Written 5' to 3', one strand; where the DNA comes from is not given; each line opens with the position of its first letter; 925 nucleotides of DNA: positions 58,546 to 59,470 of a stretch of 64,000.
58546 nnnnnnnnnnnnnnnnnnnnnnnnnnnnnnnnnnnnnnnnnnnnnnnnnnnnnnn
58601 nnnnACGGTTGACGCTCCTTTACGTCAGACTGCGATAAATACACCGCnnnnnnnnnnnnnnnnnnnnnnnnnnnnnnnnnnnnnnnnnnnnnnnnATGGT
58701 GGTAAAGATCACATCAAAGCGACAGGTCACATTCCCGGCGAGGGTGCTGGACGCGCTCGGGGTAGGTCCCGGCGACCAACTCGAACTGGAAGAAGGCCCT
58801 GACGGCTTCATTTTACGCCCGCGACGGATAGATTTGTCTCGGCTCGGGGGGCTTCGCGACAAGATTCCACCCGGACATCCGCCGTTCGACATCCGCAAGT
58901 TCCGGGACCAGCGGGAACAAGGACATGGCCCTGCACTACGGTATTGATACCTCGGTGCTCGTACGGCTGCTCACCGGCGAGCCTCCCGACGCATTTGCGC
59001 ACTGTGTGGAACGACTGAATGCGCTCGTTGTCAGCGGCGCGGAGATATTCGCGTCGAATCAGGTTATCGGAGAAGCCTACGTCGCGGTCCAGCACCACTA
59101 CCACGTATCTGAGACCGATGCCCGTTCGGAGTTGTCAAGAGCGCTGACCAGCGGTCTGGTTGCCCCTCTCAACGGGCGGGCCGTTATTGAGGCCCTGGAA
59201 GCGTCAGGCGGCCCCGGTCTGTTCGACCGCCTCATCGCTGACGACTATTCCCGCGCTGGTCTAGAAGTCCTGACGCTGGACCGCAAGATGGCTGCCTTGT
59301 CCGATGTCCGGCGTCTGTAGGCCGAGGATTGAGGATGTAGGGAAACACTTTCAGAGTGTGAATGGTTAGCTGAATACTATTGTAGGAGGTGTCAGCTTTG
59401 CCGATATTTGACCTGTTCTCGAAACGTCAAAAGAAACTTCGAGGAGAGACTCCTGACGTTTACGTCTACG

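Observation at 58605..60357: Defense-type patch after valS: VapBC plus a HEPN/AbiJ-like gene in lower-GC DNA, with an inverted repeat sequestering the vapB RBS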

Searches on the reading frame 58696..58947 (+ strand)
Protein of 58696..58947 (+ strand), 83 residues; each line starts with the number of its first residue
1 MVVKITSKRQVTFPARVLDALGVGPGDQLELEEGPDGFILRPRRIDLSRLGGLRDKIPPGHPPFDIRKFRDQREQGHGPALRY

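Call 4: search_protein_families(library=pfam, proteins=[window:58696-58947:+], max_evalue=1)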
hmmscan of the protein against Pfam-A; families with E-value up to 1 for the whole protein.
window:58696-58947:+ (83 aa): 2 families
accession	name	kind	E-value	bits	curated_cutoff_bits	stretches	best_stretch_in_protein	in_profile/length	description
PF04014.23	MazE_antitoxin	-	1.1e-10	41.7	24.7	1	2-44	1-44/48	Antidote-toxin recognition MazE, bacterial antitoxin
PF15937.10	PrlF_antitoxin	-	0.072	13.7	32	1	4-40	3-39/99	prlF antitoxin for toxin YhaV_toxin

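Call 5: search_protein_families(library=padloc, proteins=[window:58696-58947:+], max_evalue=1)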
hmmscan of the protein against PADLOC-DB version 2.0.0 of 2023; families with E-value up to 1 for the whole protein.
window:58696-58947:+ (83 aa): 0 families

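Call 6: search_protein_families(library=ncbifam, proteins=[window:58696-58947:+], max_evalue=1)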
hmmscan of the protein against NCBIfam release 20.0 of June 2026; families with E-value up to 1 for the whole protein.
window:58696-58947:+ (83 aa): 3 families
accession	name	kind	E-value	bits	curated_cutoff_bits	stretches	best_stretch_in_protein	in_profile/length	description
TIGR01439.1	lp_hng_hel_AbrB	domain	5.7e-09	35.6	28.3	1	3-43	2-43/44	transcriptional regulator, AbrB family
NF007429.0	PRK09974.1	equivalog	0.0042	17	125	1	3-40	15-52/114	type II toxin-antitoxin system PrlF family antitoxin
TIGR02609.1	doc_partner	hypoth_equivalog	0.035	14.5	55.9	1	11-40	12-41/74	putative addiction module antidote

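Call 47: find_related_loci(query=window:58696-58944:+, collection=metagenome_contigs, flank=3000)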
Query window:58696-58944:+ (83 aa) in metagenome_contigs; peptide patterns used: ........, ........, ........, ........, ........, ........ (x = any residue, [..] = any of these).
600 stretches matched a pattern (row limit reached: there are more); 10 encode a relative of the query (tblastn E <= 1e-3); 10 distinct loci.
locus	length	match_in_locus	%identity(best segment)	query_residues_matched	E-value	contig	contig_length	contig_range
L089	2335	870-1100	83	1-80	2e-39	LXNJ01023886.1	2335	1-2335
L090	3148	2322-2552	81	3-82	1e-38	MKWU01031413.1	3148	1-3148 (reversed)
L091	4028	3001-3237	72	1-82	7e-34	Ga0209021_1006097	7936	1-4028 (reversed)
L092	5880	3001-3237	71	1-82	7e-34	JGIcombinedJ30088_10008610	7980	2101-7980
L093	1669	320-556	70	1-82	1e-30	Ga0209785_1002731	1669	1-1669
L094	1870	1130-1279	50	4-52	7e-9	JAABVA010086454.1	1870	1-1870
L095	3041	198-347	48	5-53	1e-8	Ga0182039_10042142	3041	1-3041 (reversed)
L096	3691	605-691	66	1-29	3e-8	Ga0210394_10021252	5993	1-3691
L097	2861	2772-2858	62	4-32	6e-8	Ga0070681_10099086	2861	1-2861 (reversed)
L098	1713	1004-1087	57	4-31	4e-6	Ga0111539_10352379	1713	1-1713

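Call 84: search_solved_structures(query=window:58696-58944:+, max_evalue=1, show_alignments=1)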
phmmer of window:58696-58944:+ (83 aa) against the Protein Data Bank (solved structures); distinct sequences matched with E-value up to 1: 0.

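Call 88: search_protein_families(library=phrogs, proteins=[window:58696-58944:+], max_evalue=0.01)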
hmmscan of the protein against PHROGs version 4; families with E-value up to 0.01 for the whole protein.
window:58696-58944:+ (83 aa): 0 families

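Call 96: search_dna_similar(query=window:58696-58944:+, collection=plasmids, mode=protein, max_rows=25, max_evalue=0.001)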
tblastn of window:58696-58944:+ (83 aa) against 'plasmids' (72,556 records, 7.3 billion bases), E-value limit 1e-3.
Records with a match: 2; places in all: 2; records where one place covers at least 80% of the query: 0.
Best place of each record, by identity: <60% 2.
By first word of the organism name: Sinorhizobium 1; Haladaptatus 1.
By predicted mobility (MOB-suite, as given by PLSDB): conjugative 1; non-mobilizable 1.
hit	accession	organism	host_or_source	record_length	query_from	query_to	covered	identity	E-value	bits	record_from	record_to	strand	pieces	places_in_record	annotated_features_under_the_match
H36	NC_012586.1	Sinorhizobium fredii NGR234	-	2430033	1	40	48%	45.0%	1e-3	43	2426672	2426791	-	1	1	record has no annotation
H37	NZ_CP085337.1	Haladaptatus halobius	cell culture,saline soil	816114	4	41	46%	47.4%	6e-4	43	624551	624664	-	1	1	AbrB/MazE/SpoVT family DNA-binding domain-containing protein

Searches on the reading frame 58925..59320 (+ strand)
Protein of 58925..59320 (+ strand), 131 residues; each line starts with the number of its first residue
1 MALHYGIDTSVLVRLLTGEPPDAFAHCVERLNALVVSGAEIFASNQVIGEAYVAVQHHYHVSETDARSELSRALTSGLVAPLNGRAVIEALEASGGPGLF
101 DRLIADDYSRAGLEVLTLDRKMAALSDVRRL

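Call 4: search_protein_families(library=pfam, proteins=[window:58925-59320:+], max_evalue=1)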
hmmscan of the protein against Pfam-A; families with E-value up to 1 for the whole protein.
window:58925-59320:+ (131 aa): 1 family
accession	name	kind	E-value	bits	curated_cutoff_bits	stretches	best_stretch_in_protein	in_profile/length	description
PF01850.27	PIN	-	2e-06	28.8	23.6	1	7-125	3-117/120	PIN domain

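Call 5: search_protein_families(library=padloc, proteins=[window:58925-59320:+], max_evalue=1)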
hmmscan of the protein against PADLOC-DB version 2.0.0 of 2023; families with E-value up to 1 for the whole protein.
window:58925-59320:+ (131 aa): 0 families

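Call 6: search_protein_families(library=ncbifam, proteins=[window:58925-59320:+], max_evalue=1)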
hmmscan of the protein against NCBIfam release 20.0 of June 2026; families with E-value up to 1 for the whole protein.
window:58925-59320:+ (131 aa): 0 families

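Call 83: search_solved_structures(query=window:58925-59317:+, max_evalue=1, show_alignments=1)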
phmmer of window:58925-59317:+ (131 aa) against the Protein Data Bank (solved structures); distinct sequences matched with E-value up to 1: 2.
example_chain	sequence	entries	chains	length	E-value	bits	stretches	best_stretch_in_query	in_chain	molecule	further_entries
2mxc_A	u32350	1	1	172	0.38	14.3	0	66-114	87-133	Sorting nexin-3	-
6nz3_A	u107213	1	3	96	0.77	13.4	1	25-64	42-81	Design construct XAA_GGHN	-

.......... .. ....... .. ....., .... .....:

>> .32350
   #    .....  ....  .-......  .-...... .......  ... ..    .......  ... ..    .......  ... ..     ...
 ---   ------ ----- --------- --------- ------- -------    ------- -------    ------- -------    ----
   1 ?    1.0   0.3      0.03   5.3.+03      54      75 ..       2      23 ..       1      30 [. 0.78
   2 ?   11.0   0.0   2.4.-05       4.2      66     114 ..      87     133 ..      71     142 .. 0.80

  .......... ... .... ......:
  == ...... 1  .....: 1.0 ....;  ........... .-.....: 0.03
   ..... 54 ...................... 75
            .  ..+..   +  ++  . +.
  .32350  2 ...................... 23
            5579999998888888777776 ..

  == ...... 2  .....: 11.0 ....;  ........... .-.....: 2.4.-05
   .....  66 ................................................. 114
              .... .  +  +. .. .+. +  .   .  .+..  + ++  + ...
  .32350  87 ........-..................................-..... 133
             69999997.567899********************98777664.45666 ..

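Call 88: search_protein_families(library=phrogs, proteins=[window:58925-59317:+], max_evalue=0.01)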
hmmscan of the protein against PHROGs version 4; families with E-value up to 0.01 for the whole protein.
window:58925-59317:+ (131 aa): 0 families
